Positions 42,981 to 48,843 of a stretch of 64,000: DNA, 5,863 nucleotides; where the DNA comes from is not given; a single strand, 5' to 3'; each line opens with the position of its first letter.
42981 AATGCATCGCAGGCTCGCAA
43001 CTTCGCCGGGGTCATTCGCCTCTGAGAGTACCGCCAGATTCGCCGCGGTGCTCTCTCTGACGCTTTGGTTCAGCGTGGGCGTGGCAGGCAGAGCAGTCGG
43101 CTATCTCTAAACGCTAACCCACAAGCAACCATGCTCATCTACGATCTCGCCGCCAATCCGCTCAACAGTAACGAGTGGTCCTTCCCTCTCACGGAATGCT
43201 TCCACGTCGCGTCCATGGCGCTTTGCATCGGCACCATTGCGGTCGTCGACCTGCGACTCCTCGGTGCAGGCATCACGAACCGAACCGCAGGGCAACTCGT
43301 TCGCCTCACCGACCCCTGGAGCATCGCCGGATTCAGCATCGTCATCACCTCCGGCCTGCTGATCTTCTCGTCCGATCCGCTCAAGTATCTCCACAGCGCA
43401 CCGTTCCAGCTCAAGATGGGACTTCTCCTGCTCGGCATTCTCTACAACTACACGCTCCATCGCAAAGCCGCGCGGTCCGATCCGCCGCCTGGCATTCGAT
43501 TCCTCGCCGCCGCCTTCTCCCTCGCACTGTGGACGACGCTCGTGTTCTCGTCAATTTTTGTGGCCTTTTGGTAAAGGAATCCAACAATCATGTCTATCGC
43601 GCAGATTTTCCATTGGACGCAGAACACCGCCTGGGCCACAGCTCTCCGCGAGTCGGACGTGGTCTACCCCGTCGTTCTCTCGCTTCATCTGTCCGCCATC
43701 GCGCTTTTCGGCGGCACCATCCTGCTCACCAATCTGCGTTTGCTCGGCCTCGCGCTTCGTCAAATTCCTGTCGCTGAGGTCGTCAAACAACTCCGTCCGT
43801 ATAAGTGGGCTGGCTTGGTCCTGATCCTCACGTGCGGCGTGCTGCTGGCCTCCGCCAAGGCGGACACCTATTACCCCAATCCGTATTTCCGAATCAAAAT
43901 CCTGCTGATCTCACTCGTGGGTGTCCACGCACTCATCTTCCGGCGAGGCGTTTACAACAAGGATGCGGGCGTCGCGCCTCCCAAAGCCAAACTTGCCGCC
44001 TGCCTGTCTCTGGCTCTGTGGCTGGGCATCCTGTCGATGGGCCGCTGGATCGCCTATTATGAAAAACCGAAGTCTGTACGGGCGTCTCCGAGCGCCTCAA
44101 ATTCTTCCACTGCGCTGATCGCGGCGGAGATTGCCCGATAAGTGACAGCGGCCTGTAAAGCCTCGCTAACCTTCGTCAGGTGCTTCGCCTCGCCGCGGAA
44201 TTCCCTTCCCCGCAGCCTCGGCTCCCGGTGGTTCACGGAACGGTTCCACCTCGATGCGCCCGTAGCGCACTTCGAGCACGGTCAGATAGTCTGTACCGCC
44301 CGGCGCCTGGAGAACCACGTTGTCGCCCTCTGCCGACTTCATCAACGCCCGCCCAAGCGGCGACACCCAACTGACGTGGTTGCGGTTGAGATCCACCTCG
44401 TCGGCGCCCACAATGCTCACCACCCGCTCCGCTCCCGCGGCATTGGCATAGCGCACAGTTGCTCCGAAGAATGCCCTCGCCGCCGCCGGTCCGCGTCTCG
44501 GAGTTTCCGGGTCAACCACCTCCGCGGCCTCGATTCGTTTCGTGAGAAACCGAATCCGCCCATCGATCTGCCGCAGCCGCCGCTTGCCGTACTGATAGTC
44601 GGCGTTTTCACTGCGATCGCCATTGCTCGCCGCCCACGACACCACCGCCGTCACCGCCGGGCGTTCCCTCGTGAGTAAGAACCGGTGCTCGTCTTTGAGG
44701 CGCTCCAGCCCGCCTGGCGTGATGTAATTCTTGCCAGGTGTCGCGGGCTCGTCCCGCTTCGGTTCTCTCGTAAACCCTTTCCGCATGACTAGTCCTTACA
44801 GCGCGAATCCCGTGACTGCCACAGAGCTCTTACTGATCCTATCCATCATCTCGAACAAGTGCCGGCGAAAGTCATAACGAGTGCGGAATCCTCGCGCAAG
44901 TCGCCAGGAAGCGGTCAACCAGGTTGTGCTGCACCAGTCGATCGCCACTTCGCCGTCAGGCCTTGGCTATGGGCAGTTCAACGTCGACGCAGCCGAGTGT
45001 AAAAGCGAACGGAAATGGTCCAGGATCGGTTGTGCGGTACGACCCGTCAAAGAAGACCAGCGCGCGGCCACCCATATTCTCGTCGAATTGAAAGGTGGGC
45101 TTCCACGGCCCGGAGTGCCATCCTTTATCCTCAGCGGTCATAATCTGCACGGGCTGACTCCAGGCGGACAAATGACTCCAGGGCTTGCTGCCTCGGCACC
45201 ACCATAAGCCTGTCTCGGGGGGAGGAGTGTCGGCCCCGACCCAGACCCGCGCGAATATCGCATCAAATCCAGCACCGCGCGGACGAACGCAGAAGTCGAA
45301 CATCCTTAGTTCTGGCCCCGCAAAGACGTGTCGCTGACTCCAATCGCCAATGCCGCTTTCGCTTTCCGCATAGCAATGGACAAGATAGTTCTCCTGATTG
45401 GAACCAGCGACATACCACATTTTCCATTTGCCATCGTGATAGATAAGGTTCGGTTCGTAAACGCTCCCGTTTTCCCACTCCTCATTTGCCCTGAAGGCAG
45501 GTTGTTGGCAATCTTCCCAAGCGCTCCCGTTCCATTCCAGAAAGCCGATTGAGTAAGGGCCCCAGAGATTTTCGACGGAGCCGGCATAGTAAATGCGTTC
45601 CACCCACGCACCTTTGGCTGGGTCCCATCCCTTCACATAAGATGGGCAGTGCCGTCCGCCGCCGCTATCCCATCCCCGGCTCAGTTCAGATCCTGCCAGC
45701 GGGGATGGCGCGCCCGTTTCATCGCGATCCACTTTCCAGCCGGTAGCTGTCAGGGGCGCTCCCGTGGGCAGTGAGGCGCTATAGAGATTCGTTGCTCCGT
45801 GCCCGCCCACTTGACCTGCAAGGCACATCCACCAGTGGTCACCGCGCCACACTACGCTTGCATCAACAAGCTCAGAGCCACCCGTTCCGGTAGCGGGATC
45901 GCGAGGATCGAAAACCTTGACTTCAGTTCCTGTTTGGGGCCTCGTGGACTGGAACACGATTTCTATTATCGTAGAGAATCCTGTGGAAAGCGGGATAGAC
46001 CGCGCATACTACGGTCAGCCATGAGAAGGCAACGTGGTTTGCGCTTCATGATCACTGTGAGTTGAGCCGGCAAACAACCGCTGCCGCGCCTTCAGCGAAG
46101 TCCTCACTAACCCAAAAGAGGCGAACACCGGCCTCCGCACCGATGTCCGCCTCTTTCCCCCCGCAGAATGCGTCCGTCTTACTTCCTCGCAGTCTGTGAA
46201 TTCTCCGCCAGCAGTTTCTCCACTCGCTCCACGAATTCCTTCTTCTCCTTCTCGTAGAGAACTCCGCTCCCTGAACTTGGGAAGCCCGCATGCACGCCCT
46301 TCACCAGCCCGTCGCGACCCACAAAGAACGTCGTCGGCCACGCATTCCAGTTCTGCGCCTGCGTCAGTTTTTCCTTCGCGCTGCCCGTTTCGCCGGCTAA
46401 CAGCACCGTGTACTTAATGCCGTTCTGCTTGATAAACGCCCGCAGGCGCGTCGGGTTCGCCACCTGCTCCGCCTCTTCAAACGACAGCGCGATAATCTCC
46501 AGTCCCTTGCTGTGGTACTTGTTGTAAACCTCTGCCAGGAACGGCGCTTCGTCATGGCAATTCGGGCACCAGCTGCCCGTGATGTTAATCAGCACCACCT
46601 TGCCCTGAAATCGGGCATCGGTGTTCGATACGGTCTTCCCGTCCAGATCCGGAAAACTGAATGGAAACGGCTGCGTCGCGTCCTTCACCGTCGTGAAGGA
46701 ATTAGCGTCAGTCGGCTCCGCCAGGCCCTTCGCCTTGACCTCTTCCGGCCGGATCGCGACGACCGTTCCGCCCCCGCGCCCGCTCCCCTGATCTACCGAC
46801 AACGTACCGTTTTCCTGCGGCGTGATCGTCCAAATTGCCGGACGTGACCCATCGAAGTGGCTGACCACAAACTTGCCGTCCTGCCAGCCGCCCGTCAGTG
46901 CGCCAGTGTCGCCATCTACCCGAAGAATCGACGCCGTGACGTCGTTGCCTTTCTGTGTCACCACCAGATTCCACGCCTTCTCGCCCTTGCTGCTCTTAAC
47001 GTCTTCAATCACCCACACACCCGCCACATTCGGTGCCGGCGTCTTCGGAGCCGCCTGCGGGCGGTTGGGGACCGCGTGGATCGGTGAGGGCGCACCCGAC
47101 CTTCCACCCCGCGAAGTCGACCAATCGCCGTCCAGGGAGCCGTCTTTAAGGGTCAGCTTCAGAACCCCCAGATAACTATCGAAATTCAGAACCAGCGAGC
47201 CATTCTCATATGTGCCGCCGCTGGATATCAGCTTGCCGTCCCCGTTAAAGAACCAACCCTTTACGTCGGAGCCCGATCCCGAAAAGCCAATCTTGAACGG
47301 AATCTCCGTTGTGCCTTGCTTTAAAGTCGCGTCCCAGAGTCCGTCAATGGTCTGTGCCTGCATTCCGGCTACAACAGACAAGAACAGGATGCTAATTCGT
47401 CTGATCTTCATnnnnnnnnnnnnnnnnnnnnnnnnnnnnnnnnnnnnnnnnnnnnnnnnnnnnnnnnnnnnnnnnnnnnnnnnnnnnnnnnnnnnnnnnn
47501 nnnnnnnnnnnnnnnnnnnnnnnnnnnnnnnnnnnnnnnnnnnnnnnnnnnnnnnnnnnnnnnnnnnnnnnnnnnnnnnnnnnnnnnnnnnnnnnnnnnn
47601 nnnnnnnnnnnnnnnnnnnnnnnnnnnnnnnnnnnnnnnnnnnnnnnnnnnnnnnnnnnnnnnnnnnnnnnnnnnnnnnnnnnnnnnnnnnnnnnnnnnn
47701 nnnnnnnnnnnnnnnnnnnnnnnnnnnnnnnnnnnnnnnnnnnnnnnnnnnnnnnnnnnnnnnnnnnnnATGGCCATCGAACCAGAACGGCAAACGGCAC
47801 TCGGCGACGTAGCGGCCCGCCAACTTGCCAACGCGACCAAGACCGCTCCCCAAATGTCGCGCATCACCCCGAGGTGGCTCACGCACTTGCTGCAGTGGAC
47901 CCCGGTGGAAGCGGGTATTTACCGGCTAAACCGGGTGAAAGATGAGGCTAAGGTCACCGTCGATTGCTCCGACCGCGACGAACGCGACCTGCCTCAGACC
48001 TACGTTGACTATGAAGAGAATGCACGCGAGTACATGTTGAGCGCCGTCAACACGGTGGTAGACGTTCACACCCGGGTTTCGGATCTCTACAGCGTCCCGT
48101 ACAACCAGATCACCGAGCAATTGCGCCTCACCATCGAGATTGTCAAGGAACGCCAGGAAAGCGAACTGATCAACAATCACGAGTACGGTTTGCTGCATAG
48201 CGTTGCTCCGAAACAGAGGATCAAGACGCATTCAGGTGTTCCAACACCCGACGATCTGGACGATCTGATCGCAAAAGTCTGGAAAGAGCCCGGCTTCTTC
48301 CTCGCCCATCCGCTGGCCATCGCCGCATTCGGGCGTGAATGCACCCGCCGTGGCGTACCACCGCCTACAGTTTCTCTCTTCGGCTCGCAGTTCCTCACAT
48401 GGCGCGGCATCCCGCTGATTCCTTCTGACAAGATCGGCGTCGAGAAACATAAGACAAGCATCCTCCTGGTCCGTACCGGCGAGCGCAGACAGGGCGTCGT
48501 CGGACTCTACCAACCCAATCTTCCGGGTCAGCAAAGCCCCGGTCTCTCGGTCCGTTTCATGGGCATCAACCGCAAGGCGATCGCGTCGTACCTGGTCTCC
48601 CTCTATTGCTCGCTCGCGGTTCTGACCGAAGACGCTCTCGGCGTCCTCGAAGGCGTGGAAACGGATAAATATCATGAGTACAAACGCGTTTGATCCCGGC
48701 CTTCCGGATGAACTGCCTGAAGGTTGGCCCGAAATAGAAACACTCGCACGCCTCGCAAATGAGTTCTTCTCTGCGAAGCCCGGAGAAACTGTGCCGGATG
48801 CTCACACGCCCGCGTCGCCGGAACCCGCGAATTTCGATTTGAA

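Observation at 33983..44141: Ten-gene envelope operon: TonB receptor, haem-c protein, thiol-redox pair, unknown secreted proteins and four tandem membrane paralogues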

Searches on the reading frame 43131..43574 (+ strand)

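Call 4: search_protein_families(library=pfam, proteins=[window:43131-43574:+], max_evalue=0.1)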
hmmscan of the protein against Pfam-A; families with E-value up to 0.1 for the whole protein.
window:43131-43574:+ (147 aa): 2 families
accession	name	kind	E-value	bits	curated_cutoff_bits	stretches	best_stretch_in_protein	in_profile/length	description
PF20349.3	DUF6644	-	2.5e-05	24.9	27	1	22-139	26-147/155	Family of unknown function (DUF6644)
PF09980.14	DUF2214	-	3.3e-05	24.3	34.1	1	21-102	5-87/147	Predicted membrane protein (DUF2214)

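Call 5: search_protein_families(library=ncbifam, proteins=[window:43131-43574:+], max_evalue=0.1)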
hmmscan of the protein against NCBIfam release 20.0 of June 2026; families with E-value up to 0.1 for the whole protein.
window:43131-43574:+ (147 aa): 0 families

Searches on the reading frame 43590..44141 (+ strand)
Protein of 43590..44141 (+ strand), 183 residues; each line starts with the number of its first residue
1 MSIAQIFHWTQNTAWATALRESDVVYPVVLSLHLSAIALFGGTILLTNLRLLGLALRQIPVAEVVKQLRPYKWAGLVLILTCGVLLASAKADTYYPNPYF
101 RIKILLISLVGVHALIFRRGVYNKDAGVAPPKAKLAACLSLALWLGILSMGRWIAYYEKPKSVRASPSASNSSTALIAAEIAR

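Call 4: search_protein_families(library=pfam, proteins=[window:43590-44141:+], max_evalue=0.1)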
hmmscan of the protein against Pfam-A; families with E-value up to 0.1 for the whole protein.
window:43590-44141:+ (183 aa): 2 families
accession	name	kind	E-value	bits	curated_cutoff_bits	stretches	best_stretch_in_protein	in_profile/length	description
PF20349.3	DUF6644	-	8.1e-17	62.2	27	1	29-156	25-154/155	Family of unknown function (DUF6644)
PF09980.14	DUF2214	-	0.00049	20.5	34.1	1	28-115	4-92/147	Predicted membrane protein (DUF2214)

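Call 5: search_protein_families(library=ncbifam, proteins=[window:43590-44141:+], max_evalue=0.1)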
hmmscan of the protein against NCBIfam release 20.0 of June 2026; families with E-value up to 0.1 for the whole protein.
window:43590-44141:+ (183 aa): 0 families

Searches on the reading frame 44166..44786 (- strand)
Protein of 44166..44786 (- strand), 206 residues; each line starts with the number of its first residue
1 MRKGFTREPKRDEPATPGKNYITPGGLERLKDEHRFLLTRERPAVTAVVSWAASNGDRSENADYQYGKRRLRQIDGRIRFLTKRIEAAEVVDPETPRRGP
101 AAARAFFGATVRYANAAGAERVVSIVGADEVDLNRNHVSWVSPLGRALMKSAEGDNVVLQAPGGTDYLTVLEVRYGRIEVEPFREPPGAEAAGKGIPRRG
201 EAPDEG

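Call 6: search_protein_families(library=pfam, proteins=[window:44166-44786:-], max_evalue=0.01)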
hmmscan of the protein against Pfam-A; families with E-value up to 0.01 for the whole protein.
window:44166-44786:- (206 aa): 2 families
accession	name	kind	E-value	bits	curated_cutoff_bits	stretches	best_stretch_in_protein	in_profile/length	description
PF03449.20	GreA_GreB_N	-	3.5e-23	82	24.5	1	20-90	1-71/71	Transcription elongation factor, N-terminal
PF01272.25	GreA_GreB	-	1.5e-19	70.2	26.9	1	104-175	5-77/77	Transcription elongation factor, GreA/GreB, C-term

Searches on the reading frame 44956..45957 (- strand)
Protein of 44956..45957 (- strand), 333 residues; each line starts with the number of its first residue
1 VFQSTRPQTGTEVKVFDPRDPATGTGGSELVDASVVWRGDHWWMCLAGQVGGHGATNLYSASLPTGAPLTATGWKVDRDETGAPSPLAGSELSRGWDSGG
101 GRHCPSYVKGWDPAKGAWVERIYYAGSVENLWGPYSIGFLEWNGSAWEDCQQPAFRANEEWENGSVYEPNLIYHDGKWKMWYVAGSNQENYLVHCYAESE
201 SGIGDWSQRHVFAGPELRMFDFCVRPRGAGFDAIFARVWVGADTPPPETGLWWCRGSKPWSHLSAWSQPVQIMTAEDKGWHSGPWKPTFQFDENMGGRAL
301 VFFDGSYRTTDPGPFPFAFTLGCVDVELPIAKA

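Call 6: search_protein_families(library=pfam, proteins=[window:44956-45957:-], max_evalue=0.01)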
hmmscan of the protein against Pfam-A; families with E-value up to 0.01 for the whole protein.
window:44956-45957:- (333 aa): 1 family
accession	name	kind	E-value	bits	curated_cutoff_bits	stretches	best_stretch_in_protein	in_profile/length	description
PF04616.20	Glyco_hydro_43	-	0.001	18.9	32.2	0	147-213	46-114/288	Glycosyl hydrolases family 43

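Call 96: search_protein_families(library=pfam, proteins=[window:44956-45957:-], max_evalue=0.001)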
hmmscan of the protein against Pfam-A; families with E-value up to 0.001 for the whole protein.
window:44956-45957:- (333 aa): 0 families

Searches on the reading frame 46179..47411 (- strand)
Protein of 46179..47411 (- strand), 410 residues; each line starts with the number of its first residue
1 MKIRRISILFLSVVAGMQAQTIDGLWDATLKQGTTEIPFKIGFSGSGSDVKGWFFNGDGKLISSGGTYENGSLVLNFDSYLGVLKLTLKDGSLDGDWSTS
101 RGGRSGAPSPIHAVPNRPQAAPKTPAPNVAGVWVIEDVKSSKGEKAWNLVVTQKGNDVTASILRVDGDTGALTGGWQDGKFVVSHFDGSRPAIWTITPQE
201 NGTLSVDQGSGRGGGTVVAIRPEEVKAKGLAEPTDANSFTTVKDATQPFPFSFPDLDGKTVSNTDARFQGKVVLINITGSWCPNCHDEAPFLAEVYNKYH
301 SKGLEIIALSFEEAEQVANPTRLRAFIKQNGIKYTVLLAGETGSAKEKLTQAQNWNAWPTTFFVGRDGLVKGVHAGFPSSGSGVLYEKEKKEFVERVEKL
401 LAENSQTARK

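Call 6: search_protein_families(library=pfam, proteins=[window:46179-47411:-], max_evalue=0.01)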
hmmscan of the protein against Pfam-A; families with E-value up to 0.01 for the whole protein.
window:46179-47411:- (410 aa): 5 families
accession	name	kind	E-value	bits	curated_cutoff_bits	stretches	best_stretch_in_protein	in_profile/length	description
PF00578.27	AhpC-TSA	-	1.5e-17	64.1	26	1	251-371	8-122/124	AhpC/TSA family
PF08534.16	Redoxin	-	2.4e-17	63.5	26.6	1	247-377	4-135/148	Redoxin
PF13905.12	Thioredoxin_8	-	2.9e-09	37.6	27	1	270-368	1-92/94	Thioredoxin-like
PF00085.26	Thioredoxin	-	0.00057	20.3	23.5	1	270-324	18-71/103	Thioredoxin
PF00255.25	GSHPx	-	0.0044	17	27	1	252-319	5-72/108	Glutathione peroxidase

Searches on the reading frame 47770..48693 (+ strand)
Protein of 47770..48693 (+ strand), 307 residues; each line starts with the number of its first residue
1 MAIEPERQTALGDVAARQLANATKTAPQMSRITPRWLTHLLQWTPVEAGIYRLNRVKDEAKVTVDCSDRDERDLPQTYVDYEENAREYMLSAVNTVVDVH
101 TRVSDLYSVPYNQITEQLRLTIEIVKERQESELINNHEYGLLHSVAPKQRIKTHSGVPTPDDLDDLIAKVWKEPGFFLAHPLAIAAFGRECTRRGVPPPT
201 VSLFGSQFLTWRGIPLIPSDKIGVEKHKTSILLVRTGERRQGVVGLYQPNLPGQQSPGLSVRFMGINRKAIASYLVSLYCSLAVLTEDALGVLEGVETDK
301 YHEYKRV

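Call 6: search_protein_families(library=pfam, proteins=[window:47770-48693:+], max_evalue=0.01)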
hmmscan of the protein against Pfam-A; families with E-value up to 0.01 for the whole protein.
window:47770-48693:+ (307 aa): 1 family
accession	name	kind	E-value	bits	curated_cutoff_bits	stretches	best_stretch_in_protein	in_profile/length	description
PF19307.5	SrpI-like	-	2.8e-107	357.9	22.8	1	56-298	10-252/254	Type 2A encapsulin shell protein SrpI-like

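Call 72: find_related_loci(query=window:47770-48693:+, collection=metagenome_contigs, flank=10000)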
Query window:47770-48693:+ (307 aa) in metagenome_contigs; peptide patterns used: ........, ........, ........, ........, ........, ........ (x = any residue, [..] = any of these).
600 stretches matched a pattern (row limit reached: there are more); 531 encode a relative of the query (tblastn E <= 1e-3); the best 80 are kept; 80 distinct loci.
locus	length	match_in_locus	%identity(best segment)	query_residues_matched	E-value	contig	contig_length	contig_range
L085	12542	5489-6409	93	1-307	0e+0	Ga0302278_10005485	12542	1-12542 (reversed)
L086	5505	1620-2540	94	1-307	0e+0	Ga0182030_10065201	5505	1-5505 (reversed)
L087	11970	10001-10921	93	1-307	0e+0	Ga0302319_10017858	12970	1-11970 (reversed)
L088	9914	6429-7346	92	1-306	0e+0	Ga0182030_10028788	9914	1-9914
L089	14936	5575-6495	93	1-307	0e+0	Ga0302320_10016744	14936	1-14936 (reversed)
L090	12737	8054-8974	93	1-307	0e+0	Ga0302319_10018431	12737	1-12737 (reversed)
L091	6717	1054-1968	88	1-305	0e+0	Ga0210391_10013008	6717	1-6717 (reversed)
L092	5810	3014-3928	87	1-305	0e+0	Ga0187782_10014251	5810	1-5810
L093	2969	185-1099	87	1-305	0e+0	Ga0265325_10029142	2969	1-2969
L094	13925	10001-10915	87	1-305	0e+0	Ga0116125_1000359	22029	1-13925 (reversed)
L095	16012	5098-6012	86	1-305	0e+0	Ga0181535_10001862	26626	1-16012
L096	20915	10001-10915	87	1-305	0e+0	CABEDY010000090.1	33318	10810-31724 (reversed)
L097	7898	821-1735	86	1-305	0e+0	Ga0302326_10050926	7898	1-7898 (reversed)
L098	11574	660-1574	85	1-305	0e+0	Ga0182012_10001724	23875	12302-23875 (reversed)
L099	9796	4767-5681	86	1-305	0e+0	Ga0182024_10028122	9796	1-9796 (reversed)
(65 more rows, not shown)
